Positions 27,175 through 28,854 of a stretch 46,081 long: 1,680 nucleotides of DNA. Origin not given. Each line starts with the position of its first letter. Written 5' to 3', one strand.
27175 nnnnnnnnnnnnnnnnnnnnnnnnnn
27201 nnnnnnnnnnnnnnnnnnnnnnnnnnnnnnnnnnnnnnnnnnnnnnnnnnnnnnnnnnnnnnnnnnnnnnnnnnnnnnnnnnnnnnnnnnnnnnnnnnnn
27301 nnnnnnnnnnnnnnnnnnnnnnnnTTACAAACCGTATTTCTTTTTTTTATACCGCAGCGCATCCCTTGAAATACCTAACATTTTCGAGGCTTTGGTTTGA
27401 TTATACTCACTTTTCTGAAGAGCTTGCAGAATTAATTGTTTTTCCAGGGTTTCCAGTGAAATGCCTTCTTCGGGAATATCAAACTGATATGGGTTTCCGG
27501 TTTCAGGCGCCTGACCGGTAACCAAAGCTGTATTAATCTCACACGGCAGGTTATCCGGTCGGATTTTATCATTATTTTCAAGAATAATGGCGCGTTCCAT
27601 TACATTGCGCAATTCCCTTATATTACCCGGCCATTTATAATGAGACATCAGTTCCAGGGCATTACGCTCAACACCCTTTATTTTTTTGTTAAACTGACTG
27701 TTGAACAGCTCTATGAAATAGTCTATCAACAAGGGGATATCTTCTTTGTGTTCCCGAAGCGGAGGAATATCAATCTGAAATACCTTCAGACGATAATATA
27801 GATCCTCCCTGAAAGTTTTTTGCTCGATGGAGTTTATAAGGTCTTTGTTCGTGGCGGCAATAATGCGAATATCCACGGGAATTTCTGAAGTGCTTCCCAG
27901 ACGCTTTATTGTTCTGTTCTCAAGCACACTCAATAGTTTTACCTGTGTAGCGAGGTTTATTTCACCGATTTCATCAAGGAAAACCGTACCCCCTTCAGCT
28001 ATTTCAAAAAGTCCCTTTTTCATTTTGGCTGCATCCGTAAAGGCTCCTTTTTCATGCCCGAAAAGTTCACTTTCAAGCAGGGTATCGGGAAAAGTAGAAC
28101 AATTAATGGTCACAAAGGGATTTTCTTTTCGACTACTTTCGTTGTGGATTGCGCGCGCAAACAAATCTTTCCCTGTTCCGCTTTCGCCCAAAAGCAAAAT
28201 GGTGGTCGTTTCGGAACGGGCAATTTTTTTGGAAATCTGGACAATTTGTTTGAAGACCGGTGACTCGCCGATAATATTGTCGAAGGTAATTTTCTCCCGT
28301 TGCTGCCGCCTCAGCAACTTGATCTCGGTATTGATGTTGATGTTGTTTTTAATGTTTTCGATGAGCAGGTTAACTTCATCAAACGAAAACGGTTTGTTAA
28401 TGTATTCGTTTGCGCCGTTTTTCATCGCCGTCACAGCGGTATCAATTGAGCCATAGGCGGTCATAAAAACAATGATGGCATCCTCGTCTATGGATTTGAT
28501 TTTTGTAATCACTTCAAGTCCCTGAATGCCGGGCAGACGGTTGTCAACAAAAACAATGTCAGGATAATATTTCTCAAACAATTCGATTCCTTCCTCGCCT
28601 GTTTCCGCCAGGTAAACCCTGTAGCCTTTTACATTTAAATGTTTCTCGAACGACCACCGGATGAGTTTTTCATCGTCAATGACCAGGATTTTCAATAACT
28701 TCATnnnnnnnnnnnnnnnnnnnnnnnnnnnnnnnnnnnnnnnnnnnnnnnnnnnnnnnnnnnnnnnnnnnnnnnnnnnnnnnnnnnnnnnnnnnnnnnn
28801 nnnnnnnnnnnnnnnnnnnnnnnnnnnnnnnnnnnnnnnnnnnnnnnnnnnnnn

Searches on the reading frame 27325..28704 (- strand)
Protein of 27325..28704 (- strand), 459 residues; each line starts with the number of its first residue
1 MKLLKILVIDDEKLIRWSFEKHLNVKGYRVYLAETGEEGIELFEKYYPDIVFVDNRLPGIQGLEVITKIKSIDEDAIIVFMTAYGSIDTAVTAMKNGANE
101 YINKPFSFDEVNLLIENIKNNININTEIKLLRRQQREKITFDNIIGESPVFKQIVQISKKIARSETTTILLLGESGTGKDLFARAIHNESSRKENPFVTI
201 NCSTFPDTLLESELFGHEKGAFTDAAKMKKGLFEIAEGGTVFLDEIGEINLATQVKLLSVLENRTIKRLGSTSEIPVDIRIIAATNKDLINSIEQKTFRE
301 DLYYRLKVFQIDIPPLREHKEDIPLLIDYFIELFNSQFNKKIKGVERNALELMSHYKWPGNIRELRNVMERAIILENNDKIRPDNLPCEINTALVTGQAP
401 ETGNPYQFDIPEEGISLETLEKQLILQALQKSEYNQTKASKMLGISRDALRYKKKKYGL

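Call 3: search_protein_families(library=pfam, proteins=[window:27325-28704:-], max_evalue=0.01)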
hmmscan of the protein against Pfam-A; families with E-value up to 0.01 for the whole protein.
window:27325-28704:- (459 aa): 14 families
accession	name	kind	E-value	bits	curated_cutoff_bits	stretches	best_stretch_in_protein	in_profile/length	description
PF00158.32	Sigma54_activat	-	4.1e-69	232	20.2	1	144-311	1-167/168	Sigma-54 interaction domain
PF25601.1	AAA_lid_14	-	4.7e-27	94.1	27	1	317-393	1-77/87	AAA+ ATPase lid domain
PF00072.30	Response_reg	-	7e-26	91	30.2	1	6-112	1-107/111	Response regulator receiver domain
PF14532.12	Sigma54_activ_2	-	2.7e-20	73.5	25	1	145-316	1-138/138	Sigma-54 interaction domain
PF02954.25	HTH_8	-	3.3e-13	49.5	22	1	416-457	1-42/42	Bacterial regulatory protein, Fis family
PF07728.20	AAA_5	-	2.3e-11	44.3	22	1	169-287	2-123/139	AAA domain (dynein-related subfamily)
PF00004.35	AAA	-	3.4e-08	34.4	21.2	1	169-298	1-119/131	ATPase family associated with various cellular activities (AAA)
PF07724.20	AAA_2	-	1.1e-06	29.2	27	1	166-289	3-127/166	AAA domain (Cdc48 subfamily)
PF01078.27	Mg_chelatase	-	1.2e-05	25.2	20.3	1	226-287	95-158/207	Magnesium chelatase, subunit ChlI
PF00493.29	MCM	-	3.3e-05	23.6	23.3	1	160-292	51-178/224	MCM P-loop domain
PF20030.5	bpMoxR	-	0.00044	19.8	27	1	167-286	32-145/205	MoxR domain in the MoxR-vWA-beta-propeller ternary systems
PF23198.2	PDE8A_N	-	0.0055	17.1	29.6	0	19-73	26-81/147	PDE8A-like, N-terminal domain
PF05673.19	DUF815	-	0.0086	15.7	23.8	0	134-198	20-85/249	Protein of unknown function (DUF815)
PF13191.12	AAA_16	-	0.0094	16.9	32.6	0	151-205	9-63/167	AAA ATPase domain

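Call 4: search_protein_families(library=ncbifam, proteins=[window:27325-28704:-], max_evalue=0.01)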
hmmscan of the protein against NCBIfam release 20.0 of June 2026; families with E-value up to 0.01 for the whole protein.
window:27325-28704:- (459 aa): 131 families (the best 25 are shown)
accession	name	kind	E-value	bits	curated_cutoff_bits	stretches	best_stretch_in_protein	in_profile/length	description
NF008469.0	PRK11361.1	equivalog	1.2e-137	459.4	714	1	5-459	6-456/461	acetoacetate metabolism transcriptional regulator AtoC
TIGR01818.1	ntrC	equivalog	7.3e-118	394.3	558.6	1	6-455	1-461/463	nitrogen regulation protein NR(I)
TIGR02915.1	PEP_resp_reg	equivalog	5.6e-113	378.1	502.6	1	6-458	1-443/445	PEP-CTERM-box response regulator transcription factor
NF041552.1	TF_PrdR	equivalog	2.8e-112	376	795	1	125-458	248-577/577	sigma-54 dependent transcriptional regulator PrdR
NF007689.0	PRK10365.1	equivalog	2.5e-108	362.7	760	1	4-453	6-438/441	sigma-54-dependent response regulator transcription factor ZraR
TIGR01817.1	nifA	equivalog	4.2e-106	355.8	528.85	1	122-458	178-528/534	nif-specific transcriptional activator NifA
NF051870.1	NAssimRespRegNtrX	equivalog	3.2e-102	342.7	600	1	5-458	3-451/452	nitrogen assimilation response regulator NtrX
NF041946.1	LuxO_transreg_Vib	equivalog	2.4e-101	339.8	800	1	18-453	11-456/463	quorum-sensing sigma-54 dependent transcriptional regulator LuxO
NF038308.1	RNA_repair_RtcR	equivalog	2.8e-97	326.8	650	1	89-453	125-512/530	RNA repair transcriptional activator RtcR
NF008176.1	PRK10923.1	equivalog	5.2e-97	325.3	620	1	5-458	5-467/469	nitrogen regulation protein NR(I)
NF011695.0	PRK15115.1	equivalog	1e-94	317.8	763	1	5-448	8-427/445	two-component system response regulator GlrR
NF041906.1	V4R_TF_MobR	exception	7.2e-93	311.9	999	1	134-457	224-544/544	phenol degradation transcriptional regulator MobR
NF003451.0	PRK05022.1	equivalog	8.8e-93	311.7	476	1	115-458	165-509/512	nitric oxide reductase transcriptional regulator NorR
NF050807.1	TransRegFlbDCaul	equivalog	2.6e-92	310.1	750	1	27-457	24-438/454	sigma-54-dependent transcriptional regulator FlbD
NF049963.1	RespRegFlgRCampy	domain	3.1e-90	303.1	750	1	47-387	44-378/429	fla regulon two-component system response regulator FlgR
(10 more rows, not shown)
